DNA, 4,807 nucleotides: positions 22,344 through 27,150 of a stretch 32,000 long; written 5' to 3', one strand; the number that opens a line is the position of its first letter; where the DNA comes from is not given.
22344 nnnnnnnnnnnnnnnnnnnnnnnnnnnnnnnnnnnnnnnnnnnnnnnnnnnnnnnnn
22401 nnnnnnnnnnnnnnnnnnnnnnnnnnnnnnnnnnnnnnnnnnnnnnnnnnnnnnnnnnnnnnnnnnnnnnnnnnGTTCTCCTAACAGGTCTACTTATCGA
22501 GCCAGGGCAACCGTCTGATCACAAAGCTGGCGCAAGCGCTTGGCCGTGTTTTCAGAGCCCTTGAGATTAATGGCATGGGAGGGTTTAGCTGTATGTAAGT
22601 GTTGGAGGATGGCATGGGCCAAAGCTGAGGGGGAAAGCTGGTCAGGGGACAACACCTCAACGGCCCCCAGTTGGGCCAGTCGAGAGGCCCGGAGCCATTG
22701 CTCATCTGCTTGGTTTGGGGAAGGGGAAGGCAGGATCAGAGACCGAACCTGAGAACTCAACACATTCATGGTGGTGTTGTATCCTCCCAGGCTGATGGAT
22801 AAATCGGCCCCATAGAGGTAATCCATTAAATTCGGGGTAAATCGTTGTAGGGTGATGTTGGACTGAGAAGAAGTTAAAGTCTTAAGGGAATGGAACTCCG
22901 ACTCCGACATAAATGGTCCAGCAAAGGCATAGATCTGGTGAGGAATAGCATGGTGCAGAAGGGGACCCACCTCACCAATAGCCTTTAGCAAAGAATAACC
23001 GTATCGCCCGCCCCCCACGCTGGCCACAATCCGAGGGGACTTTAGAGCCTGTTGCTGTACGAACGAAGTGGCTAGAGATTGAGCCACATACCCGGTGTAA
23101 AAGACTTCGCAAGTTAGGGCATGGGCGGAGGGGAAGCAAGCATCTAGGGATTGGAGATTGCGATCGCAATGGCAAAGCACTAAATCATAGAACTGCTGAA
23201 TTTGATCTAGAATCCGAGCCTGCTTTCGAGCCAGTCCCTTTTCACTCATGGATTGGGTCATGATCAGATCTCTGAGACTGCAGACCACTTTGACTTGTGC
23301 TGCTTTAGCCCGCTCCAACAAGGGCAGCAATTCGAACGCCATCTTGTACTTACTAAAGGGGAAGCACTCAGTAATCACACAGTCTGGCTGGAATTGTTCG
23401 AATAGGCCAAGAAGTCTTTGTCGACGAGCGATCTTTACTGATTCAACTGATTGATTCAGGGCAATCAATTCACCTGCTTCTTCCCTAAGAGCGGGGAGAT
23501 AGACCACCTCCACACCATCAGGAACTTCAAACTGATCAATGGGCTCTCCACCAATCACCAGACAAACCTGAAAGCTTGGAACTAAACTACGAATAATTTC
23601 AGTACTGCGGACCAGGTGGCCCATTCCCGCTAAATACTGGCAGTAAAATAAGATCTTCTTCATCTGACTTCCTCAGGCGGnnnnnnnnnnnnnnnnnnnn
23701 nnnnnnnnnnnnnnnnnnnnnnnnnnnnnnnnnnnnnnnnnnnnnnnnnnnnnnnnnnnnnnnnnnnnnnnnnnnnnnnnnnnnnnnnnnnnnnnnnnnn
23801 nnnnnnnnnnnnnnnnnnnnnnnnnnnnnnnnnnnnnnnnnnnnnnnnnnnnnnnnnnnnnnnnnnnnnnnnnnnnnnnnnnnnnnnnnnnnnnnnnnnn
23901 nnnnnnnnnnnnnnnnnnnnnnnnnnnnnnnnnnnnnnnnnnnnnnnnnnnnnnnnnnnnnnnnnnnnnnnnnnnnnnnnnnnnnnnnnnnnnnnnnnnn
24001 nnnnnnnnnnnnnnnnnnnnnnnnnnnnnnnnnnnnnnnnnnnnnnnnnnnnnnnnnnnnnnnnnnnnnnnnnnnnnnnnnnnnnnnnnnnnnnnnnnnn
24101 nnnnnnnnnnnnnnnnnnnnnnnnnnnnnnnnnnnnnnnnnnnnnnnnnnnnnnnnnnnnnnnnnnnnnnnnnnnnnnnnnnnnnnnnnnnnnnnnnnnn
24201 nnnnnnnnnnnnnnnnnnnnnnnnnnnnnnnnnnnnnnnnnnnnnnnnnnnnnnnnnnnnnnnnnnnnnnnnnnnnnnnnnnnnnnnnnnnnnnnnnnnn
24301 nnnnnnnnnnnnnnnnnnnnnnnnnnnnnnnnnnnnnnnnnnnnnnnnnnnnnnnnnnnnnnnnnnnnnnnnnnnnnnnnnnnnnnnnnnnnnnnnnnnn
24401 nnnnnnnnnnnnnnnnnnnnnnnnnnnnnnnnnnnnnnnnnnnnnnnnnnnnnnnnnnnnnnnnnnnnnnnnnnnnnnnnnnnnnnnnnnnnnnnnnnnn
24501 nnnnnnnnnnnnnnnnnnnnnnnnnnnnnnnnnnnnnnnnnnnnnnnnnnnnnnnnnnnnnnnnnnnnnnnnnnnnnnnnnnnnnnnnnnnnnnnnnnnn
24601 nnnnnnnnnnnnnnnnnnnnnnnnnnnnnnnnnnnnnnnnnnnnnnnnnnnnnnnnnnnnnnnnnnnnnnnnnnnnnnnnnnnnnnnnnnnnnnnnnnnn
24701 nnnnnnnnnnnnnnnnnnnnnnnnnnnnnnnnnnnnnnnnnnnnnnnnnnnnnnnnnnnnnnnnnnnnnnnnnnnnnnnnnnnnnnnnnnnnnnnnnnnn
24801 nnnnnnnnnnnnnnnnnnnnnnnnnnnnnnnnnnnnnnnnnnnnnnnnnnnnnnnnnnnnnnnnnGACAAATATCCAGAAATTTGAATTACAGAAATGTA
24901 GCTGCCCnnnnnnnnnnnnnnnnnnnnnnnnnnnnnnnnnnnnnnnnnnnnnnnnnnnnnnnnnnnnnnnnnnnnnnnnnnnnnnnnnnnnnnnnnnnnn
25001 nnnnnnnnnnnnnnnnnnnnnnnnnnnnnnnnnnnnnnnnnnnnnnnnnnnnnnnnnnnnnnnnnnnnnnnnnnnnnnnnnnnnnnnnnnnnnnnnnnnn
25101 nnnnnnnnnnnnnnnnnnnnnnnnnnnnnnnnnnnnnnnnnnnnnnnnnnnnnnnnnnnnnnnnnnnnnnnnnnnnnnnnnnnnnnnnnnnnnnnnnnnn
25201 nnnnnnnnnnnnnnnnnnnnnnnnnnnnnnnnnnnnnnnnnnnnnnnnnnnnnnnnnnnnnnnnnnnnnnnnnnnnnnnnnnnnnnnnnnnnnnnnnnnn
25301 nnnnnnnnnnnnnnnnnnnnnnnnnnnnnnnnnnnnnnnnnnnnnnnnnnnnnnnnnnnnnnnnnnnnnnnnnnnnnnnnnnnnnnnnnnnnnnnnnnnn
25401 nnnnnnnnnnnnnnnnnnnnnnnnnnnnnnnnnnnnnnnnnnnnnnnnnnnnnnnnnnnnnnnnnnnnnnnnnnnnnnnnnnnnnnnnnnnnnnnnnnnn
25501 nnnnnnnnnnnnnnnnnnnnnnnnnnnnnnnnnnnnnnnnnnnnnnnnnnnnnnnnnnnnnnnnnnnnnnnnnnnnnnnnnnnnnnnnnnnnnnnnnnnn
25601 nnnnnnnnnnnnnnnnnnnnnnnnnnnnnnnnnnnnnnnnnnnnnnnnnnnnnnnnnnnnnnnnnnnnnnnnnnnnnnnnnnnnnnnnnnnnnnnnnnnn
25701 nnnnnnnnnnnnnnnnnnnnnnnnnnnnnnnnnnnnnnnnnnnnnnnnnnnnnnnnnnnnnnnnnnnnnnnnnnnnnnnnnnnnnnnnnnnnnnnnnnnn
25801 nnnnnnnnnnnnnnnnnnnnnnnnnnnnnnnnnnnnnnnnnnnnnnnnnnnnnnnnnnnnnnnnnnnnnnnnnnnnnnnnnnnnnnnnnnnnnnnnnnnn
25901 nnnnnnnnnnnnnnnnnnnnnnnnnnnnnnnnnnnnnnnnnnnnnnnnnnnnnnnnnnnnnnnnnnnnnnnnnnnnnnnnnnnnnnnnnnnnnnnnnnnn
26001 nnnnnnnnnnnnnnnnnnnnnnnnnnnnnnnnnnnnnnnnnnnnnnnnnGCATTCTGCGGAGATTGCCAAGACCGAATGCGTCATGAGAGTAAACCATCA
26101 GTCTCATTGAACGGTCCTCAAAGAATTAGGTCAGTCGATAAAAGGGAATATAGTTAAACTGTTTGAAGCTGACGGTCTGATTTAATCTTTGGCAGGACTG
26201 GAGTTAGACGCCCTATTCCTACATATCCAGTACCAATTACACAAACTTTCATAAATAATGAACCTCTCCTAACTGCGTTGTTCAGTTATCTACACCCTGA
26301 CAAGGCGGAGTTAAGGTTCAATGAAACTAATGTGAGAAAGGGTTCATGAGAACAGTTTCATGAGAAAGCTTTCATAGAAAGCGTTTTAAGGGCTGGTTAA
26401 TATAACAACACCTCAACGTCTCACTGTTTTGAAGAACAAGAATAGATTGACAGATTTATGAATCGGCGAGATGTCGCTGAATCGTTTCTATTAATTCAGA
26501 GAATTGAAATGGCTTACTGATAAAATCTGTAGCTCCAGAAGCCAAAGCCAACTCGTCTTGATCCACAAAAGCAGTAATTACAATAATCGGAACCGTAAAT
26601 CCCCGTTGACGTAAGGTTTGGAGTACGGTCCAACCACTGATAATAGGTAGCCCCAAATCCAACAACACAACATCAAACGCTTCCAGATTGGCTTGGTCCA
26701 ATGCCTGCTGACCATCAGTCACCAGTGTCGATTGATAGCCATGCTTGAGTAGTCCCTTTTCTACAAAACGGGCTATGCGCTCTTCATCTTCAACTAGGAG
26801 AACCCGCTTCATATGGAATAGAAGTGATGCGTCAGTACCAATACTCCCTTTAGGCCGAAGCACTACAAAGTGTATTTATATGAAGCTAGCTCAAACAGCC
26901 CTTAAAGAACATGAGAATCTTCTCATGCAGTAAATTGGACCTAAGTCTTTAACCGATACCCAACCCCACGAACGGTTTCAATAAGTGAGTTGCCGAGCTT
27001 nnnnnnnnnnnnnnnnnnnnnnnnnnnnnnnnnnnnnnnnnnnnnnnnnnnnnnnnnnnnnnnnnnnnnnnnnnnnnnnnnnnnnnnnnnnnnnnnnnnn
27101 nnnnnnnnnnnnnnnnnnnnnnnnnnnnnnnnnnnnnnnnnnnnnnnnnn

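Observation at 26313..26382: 14-bp-phased tandem array of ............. units upstream of the glycosyltransferase operon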

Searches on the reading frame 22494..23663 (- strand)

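Call 14: search_protein_families(library=pfam, proteins=[window:22494-23663:-])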
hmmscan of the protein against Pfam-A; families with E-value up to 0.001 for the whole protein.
window:22494-23663:- (389 aa): 2 families
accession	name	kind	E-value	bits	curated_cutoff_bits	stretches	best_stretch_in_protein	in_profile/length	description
PF04101.22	Glyco_tran_28_C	-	1.2e-10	42.2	22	1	256-360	41-145/166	Glycosyltransferase family 28 C-terminal domain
PF13579.12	Glyco_trans_4_4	-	1.5e-05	25.9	29.7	1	18-164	5-133/158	Glycosyl transferase 4-like domain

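Call 25: search_protein_families(library=ncbifam, proteins=[window:22494-23663:-])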
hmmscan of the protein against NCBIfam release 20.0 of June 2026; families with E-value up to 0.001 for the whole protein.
window:22494-23663:- (389 aa): 3 families
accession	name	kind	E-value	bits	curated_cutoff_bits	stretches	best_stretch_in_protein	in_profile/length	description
TIGR01426.2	MGT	subfamily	2.7e-07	29.9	260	1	268-354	276-356/393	macrolide family glycosyltransferase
TIGR00661.1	MJ1255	subfamily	1.3e-06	27.9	195.9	1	265-342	226-301/321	MJ1255/VC2487 family glycosyltransferase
TIGR01133.1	murG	equivalog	3.7e-05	22.9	250.25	1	205-378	177-350/353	undecaprenyldiphospho-muramoylpentapeptide beta-N-acetylglucosaminyltransferase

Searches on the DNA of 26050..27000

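Call 54: search_rna_families(source=window, start=26050, end=27000, threshold=evalue, max_evalue=1)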
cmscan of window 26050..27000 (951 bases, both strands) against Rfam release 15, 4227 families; matches with E-value up to 1: 0.
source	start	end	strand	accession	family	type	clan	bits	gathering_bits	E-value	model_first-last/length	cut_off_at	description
